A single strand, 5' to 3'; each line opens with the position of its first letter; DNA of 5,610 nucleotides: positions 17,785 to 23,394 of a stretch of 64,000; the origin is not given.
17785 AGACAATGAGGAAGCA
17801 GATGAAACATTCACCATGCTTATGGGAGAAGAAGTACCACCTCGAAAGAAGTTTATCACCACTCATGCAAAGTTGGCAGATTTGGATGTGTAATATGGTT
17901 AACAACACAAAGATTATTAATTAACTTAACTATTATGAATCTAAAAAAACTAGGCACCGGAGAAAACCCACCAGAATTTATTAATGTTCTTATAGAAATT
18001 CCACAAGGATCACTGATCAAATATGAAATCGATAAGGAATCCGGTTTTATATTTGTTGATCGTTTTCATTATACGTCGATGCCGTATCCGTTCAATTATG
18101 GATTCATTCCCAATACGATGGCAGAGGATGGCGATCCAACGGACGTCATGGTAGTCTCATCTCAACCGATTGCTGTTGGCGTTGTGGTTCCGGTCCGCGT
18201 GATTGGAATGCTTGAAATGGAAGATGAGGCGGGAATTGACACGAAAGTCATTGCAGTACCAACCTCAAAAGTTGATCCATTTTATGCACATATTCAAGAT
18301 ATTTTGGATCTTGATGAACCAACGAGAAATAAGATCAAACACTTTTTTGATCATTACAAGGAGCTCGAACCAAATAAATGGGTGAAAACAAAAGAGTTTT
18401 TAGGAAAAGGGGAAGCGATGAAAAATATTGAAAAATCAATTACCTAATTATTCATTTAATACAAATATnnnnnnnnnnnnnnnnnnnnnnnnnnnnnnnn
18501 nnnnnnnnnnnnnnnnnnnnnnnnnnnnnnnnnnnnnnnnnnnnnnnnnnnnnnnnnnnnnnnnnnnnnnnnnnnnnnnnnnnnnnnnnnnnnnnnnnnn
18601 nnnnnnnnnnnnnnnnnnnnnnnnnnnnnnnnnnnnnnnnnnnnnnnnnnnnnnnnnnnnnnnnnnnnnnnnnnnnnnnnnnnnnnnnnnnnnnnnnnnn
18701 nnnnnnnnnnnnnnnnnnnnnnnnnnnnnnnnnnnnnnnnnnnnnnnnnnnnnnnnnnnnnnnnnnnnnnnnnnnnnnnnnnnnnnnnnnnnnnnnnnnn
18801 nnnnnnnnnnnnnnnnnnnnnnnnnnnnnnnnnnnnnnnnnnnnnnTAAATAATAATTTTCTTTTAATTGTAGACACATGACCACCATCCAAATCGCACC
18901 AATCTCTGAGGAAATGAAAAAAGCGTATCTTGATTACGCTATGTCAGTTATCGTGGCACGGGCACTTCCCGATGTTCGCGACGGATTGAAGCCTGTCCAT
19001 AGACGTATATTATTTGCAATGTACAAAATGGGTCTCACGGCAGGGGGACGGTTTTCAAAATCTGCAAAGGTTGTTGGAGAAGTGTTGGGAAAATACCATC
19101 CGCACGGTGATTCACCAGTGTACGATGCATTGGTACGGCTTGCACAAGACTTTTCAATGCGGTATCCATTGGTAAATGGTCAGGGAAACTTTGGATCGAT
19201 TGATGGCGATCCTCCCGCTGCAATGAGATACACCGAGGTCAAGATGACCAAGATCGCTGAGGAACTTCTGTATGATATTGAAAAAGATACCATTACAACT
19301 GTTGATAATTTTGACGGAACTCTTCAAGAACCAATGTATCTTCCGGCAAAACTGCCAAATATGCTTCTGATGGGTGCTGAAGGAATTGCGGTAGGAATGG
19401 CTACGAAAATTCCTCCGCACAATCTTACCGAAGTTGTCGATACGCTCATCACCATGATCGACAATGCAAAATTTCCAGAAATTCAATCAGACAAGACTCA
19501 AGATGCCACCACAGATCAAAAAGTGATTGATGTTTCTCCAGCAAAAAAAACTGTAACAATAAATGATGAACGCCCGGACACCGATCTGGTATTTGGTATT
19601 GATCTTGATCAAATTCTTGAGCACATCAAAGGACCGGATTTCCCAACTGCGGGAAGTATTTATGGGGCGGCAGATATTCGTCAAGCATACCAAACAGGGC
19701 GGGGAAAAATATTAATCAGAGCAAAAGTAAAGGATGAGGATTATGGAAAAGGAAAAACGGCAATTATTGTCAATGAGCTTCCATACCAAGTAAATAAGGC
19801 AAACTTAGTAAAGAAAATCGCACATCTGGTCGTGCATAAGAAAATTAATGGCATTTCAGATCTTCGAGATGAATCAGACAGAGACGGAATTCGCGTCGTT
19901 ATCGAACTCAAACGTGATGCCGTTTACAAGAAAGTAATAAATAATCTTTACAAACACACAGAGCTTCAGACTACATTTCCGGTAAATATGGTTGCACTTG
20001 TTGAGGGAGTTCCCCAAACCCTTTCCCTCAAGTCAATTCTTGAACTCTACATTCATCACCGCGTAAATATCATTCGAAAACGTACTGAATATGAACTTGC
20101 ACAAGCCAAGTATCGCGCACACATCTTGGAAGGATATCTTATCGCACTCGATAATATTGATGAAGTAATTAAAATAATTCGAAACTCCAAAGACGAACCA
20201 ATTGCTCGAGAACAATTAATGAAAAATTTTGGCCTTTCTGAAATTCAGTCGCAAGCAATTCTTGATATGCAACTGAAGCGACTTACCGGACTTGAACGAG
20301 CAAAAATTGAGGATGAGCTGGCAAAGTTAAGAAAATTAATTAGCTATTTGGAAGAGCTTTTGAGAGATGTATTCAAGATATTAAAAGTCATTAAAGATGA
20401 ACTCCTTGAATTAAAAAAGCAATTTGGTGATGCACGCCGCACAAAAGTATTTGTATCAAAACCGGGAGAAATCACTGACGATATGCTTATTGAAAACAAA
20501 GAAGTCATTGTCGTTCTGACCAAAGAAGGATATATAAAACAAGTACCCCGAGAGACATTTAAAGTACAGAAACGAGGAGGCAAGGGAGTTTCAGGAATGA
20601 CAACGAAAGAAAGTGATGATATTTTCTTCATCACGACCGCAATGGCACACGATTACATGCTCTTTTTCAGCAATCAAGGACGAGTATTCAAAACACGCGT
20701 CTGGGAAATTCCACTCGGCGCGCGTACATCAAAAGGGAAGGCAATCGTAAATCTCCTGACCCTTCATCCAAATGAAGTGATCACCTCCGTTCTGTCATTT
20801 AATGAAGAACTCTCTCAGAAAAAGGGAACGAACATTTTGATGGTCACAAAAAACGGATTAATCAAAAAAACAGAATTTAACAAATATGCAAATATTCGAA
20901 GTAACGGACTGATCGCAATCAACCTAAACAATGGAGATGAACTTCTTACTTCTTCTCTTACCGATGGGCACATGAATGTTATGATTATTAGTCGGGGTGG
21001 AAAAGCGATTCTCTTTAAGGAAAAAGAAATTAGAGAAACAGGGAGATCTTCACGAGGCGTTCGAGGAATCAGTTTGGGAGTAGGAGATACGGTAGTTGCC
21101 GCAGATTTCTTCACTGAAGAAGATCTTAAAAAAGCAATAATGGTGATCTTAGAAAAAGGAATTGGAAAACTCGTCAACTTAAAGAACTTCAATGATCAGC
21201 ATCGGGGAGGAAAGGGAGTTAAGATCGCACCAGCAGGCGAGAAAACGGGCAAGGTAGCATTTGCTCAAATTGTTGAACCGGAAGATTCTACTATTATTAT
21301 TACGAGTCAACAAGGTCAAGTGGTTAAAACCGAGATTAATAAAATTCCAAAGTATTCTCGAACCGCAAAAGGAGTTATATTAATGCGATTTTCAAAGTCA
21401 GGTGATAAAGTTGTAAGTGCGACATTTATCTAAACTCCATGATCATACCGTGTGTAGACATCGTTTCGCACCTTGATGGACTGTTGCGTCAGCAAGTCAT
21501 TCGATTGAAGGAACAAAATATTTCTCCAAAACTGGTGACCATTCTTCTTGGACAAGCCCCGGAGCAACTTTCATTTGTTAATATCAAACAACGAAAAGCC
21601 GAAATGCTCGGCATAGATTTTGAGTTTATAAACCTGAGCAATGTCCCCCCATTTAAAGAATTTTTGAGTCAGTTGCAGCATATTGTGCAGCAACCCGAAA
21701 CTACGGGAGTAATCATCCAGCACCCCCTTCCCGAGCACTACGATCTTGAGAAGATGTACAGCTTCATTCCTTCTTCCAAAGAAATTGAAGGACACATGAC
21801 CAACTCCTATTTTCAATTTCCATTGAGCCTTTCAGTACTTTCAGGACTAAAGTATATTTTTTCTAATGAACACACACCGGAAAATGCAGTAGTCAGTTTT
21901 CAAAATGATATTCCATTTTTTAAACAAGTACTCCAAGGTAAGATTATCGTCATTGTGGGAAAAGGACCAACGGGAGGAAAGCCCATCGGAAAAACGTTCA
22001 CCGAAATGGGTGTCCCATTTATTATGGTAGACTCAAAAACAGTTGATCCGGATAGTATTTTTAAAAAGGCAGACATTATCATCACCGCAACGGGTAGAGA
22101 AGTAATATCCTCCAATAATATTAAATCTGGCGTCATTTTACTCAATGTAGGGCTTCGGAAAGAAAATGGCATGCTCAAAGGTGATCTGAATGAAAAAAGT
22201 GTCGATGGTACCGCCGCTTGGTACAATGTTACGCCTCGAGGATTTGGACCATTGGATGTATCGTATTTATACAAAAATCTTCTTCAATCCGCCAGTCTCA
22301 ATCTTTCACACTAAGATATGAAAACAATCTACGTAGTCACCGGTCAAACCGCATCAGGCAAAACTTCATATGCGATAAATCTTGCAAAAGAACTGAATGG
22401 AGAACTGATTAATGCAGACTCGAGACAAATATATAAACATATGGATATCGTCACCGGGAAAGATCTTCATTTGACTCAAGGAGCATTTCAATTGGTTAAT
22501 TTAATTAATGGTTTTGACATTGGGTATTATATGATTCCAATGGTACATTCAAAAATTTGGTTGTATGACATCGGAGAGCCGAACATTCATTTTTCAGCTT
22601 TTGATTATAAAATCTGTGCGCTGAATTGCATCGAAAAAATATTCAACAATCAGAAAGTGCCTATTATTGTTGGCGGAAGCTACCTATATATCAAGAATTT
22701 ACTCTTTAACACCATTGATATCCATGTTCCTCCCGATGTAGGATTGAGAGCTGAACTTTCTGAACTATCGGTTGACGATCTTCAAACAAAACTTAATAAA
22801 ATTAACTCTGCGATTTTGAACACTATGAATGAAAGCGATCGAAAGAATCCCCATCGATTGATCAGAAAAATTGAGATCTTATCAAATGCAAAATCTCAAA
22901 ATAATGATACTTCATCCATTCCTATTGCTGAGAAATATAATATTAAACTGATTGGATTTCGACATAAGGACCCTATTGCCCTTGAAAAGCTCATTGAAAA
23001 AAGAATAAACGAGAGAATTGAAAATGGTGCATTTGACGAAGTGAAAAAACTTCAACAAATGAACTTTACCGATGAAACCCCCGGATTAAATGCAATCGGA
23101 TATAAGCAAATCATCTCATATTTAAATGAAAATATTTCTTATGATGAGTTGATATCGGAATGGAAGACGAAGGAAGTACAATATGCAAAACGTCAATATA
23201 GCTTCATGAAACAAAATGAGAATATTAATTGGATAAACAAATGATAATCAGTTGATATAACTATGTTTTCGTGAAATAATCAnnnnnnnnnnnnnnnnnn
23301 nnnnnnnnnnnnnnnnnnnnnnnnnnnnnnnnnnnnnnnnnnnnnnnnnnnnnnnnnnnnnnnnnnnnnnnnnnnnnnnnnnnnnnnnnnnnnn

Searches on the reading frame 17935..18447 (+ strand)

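Call 75: search_protein_families(library=pfam, proteins=[window:17935-18447:+], max_evalue=0.01)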
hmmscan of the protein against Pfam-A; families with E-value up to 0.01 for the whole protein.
window:17935-18447:+ (170 aa): 1 family
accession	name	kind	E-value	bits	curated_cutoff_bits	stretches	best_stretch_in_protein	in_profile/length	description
PF00719.24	Pyrophosphatase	-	6.4e-57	192.1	23.5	1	18-169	1-149/153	Inorganic pyrophosphatase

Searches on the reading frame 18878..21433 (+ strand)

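Call 58: search_protein_families(library=pfam, proteins=[window:18878-21433:+], max_evalue=0.01)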
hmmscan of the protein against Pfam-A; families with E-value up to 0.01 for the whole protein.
window:18878-21433:+ (851 aa): 2 families
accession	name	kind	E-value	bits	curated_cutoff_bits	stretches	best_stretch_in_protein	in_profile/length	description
PF00521.26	DNA_topoisoIV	-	4.7e-157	523.7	31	2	28-203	1-175/432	DNA gyrase/topoisomerase IV, subunit A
PF03989.18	DNA_gyraseA_C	-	4.9e-58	192.8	27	6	700-742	2-44/48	DNA gyrase C-terminal domain, beta-propeller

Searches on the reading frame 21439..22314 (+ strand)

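Call 58: search_protein_families(library=pfam, proteins=[window:21439-22314:+], max_evalue=0.01)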
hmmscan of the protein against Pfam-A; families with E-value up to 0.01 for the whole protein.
window:21439-22314:+ (291 aa): 2 families
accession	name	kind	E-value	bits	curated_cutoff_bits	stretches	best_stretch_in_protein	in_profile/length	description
PF02882.25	THF_DHG_CYH_C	-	6e-21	74.9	27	1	164-286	33-157/160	Tetrahydrofolate dehydrogenase/cyclohydrolase, NAD(P)-binding domain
PF00763.28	THF_DHG_CYH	-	1.4e-18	67.7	32.8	1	11-117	9-115/115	Tetrahydrofolate dehydrogenase/cyclohydrolase, catalytic domain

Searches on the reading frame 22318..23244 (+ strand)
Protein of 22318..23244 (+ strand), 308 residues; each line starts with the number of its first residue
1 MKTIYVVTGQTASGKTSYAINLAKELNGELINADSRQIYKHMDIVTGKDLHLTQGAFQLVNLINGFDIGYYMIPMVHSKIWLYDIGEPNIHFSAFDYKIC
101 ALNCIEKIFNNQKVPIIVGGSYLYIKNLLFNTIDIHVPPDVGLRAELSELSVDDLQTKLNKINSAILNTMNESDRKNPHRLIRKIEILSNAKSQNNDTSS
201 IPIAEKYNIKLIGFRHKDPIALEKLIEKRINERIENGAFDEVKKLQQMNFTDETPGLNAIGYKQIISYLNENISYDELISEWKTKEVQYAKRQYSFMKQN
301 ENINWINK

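Call 75: search_protein_families(library=pfam, proteins=[window:22318-23244:+], max_evalue=0.01)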
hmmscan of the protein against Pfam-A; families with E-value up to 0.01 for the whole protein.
window:22318-23244:+ (308 aa): 2 families
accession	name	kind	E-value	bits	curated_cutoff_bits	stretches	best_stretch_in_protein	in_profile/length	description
PF01715.23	IPPT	-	1e-46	160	23.6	1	37-299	1-242/243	IPP transferase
PF01745.22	IPT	-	1.4e-05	25.1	20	1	3-49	2-48/233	Isopentenyl transferase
